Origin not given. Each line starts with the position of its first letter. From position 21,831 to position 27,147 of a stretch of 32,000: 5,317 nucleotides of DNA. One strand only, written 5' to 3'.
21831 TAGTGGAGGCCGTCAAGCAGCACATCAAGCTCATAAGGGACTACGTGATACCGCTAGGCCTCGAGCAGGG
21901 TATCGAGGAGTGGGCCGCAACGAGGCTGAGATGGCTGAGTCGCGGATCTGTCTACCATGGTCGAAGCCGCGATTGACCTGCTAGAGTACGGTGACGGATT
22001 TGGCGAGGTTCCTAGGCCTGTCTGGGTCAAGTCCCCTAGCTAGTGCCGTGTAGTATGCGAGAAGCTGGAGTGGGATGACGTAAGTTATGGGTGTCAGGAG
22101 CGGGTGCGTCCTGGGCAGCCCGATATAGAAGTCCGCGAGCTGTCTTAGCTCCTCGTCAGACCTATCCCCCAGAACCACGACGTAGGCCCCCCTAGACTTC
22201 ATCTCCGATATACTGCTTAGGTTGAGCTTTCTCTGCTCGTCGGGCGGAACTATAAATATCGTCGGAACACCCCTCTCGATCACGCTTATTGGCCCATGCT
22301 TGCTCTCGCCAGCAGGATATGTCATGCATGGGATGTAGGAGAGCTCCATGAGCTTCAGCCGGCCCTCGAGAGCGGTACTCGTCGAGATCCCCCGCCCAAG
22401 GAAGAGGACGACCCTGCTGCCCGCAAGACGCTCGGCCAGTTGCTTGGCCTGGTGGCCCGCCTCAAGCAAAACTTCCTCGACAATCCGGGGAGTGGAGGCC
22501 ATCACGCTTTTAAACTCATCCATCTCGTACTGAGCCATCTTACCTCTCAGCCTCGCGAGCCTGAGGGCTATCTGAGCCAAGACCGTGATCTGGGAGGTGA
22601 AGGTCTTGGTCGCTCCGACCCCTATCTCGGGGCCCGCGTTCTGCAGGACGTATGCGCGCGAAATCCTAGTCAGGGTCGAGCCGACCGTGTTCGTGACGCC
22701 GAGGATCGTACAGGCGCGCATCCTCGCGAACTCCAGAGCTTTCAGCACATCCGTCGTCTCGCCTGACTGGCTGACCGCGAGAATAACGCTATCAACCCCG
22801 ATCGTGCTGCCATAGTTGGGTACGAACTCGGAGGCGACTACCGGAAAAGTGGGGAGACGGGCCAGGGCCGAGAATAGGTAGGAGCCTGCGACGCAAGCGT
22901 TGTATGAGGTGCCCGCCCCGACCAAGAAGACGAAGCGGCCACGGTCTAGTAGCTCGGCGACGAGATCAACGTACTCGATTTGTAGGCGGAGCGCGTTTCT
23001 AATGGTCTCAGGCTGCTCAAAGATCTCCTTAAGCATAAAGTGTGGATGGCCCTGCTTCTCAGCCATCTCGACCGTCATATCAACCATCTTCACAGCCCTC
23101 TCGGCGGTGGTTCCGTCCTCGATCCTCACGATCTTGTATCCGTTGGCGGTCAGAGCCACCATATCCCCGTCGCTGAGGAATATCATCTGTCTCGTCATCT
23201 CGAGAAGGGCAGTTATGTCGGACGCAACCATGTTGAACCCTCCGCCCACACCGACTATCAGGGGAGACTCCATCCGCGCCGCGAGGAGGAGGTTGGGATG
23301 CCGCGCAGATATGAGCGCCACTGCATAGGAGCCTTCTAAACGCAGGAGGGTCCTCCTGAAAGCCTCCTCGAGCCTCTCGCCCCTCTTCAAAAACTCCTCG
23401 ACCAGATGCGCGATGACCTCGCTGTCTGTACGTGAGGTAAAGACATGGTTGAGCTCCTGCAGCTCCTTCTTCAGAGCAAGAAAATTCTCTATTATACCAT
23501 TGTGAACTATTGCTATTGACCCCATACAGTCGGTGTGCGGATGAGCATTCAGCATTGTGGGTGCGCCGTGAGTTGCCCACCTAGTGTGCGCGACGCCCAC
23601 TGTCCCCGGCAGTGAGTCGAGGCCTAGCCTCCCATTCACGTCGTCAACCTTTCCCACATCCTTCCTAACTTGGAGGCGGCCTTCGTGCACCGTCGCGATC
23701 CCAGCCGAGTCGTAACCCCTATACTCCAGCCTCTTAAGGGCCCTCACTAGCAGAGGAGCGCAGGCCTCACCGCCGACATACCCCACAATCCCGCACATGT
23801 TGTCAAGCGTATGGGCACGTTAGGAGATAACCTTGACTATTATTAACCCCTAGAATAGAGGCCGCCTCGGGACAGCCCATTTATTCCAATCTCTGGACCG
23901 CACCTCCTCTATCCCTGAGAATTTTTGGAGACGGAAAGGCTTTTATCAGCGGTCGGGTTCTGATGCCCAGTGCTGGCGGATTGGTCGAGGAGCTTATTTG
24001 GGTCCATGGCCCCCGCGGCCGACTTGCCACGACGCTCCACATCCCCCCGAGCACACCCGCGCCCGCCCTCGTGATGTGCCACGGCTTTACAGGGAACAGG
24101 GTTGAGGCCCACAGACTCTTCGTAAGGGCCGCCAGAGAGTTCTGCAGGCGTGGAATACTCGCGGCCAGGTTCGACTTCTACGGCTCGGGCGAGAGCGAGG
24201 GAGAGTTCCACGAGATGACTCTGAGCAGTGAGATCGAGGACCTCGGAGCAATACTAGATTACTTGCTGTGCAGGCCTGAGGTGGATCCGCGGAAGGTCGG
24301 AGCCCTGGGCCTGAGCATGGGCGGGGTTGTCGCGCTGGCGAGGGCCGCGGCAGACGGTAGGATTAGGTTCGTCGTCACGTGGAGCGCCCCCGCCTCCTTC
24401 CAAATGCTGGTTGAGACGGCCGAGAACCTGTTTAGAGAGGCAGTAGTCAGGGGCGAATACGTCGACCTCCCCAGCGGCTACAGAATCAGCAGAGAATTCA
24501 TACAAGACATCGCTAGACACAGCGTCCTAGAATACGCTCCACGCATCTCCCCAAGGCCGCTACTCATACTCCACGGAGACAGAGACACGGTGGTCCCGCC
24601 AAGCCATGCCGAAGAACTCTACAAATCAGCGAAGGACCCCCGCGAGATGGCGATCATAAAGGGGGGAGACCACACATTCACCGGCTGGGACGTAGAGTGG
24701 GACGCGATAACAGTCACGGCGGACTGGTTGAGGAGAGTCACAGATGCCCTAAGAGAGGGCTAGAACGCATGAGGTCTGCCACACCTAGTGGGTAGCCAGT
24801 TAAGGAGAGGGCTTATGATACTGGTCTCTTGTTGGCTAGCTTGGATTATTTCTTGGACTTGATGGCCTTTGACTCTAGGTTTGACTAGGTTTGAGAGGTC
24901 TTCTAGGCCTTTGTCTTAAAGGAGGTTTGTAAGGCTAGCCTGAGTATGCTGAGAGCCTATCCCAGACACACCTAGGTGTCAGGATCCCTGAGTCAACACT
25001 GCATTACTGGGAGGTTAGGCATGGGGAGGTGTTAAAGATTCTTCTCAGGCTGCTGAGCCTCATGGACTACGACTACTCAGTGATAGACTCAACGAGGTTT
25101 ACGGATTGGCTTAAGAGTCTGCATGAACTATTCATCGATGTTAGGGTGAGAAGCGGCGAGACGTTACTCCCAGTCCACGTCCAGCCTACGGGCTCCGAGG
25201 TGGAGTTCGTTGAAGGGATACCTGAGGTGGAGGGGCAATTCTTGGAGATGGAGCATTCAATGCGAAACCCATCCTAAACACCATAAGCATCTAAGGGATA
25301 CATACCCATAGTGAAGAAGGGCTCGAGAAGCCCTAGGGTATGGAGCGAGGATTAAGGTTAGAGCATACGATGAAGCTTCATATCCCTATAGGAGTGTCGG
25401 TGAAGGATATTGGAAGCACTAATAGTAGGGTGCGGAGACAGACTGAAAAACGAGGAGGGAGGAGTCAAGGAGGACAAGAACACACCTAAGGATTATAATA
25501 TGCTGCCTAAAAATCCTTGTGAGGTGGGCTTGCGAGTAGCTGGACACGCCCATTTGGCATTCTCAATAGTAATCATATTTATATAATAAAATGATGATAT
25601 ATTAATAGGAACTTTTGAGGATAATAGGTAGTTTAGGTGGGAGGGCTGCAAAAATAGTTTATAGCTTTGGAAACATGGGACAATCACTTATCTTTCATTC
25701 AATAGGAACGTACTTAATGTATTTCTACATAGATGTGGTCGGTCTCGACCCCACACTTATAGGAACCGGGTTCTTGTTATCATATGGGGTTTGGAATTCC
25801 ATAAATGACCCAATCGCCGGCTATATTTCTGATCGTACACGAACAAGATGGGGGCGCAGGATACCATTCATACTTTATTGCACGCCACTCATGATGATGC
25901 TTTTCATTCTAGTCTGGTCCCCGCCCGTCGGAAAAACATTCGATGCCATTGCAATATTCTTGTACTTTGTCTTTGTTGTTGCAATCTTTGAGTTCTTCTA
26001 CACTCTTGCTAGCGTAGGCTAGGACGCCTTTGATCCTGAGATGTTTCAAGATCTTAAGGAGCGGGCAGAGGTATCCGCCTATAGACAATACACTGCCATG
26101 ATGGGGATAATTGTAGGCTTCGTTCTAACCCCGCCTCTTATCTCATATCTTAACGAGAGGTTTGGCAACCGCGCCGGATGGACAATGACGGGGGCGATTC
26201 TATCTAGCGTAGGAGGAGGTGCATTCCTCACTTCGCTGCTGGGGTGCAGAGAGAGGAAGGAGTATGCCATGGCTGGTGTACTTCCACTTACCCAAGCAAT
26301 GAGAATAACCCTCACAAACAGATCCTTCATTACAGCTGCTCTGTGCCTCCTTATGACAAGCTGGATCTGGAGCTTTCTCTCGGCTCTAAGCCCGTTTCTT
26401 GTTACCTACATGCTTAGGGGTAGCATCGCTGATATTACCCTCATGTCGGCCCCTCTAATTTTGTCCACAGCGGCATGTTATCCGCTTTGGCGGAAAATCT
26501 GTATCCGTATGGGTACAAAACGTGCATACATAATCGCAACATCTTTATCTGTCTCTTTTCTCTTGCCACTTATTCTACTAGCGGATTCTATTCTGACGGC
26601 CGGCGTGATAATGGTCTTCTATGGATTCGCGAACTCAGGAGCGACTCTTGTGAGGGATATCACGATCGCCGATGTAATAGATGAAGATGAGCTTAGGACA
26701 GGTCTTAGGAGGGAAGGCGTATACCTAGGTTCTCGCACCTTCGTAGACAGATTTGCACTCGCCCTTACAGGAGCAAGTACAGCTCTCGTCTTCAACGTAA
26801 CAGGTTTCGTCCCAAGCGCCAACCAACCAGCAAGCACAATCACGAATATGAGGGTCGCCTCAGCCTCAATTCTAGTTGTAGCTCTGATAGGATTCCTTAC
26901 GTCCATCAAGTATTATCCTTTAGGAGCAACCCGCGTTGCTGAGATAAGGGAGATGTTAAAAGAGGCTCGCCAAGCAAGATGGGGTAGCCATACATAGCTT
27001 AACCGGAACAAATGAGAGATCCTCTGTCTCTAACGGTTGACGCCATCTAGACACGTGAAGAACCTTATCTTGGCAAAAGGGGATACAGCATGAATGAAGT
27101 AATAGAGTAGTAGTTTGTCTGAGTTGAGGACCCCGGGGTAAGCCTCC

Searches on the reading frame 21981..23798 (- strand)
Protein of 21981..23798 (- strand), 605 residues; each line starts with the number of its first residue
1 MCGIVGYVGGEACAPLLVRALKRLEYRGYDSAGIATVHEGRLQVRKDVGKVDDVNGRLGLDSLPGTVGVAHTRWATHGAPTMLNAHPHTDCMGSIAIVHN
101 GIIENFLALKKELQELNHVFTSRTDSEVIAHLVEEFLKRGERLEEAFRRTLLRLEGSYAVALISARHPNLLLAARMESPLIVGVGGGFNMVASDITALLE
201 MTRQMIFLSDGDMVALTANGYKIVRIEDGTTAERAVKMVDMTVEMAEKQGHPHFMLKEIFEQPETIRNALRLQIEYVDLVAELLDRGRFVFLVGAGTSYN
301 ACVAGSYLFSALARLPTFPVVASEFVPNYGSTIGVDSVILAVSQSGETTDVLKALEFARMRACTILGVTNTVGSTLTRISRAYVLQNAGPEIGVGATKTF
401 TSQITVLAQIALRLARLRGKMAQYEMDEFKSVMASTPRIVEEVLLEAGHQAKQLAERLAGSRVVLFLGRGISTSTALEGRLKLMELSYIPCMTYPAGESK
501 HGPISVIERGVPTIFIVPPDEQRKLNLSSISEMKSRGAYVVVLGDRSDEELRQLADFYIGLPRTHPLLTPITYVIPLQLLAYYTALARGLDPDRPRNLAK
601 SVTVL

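Call 18: search_protein_families(library=pfam, proteins=[window:21981-23798:-], max_evalue=0.001)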
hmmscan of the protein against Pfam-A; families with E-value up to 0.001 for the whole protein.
window:21981-23798:- (605 aa): 4 families
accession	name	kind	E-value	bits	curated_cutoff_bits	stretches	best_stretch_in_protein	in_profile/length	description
PF01380.27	SIS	-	7.4e-43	145.9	25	2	290-412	8-130/131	SIS domain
PF13522.11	GATase_6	-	1.7e-20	73.8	27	1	65-194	10-130/130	Glutamine amidotransferase domain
PF13537.11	GATase_7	-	1.8e-15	57.5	25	1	87-199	15-122/123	Glutamine amidotransferase domain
PF10432.14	bact-PGI_C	-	8.2e-08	32.8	24.5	0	450-592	4-138/151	Bacterial phospho-glucose isomerase C-terminal SIS domain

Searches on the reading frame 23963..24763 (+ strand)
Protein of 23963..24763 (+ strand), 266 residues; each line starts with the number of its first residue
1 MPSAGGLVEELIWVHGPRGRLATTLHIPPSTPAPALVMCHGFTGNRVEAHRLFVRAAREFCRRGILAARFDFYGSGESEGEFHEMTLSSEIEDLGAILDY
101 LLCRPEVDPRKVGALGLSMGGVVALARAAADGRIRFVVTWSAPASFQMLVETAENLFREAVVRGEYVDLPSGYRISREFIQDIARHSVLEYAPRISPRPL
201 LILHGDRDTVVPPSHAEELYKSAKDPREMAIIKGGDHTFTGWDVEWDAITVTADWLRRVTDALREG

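Call 18: search_protein_families(library=pfam, proteins=[window:23963-24763:+], max_evalue=0.001)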
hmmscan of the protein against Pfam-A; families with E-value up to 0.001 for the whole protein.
window:23963-24763:+ (266 aa): 13 families
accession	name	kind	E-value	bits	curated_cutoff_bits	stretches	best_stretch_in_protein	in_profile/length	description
PF12146.15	Hydrolase_4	-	1.2e-16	61.2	27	2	32-144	3-110/239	Serine aminopeptidase, S33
PF00326.27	Peptidase_S9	-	1.9e-13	50.9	22.6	1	60-259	10-209/213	Prolyl oligopeptidase family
PF02129.25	Peptidase_S15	-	2.4e-13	50.8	23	1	20-148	4-134/262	X-Pro dipeptidyl-peptidase (S15 family)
PF00561.26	Abhydrolase_1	-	1.7e-11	44.7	25.8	1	34-154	1-114/245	alpha/beta hydrolase fold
PF01738.24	DLH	-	2.6e-09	37.4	21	1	22-140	2-127/217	Dienelactone hydrolase family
PF12697.13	Abhydrolase_6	-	3.2e-08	35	26.3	1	36-237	1-204/217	Alpha/beta hydrolase family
PF05448.18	AXE1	-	2.1e-06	27.2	21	1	103-238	169-304/321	Acetyl xylan esterase (AXE1)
PF20434.5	BD-FAE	-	8.1e-06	25.9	26.8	1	32-221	12-213/215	BD-FAE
PF20408.4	Abhydrolase_11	-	3.8e-05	23.9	27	0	198-240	128-168/193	Alpha/beta hydrolase domain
PF12740.14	PETase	-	0.00042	20.2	28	0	105-139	120-154/263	PET hydrolase-like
PF06500.17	FrsA-like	-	0.00042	19.7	22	1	19-142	179-298/414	Esterase FrsA-like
PF03959.19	FSH1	-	0.00057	20.1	21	0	169-237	139-199/211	Serine hydrolase (FSH1)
PF08840.17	BAAT_C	-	0.00076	20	20.9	1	98-148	10-60/210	BAAT / Acyl-CoA thioester hydrolase C terminal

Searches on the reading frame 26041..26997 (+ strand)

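Call 18: search_protein_families(library=pfam, proteins=[window:26041-26997:+], max_evalue=0.001)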
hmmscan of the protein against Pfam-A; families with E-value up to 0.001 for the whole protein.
window:26041-26997:+ (318 aa): 2 families
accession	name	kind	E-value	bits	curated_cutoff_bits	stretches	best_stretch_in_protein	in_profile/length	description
PF13347.12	MFS_2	-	1.3e-37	129.8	27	1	4-294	128-425/427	MFS/sugar transport protein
PF07690.21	MFS_1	-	2e-06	27.4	33.4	1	20-201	127-311/347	Major Facilitator Superfamily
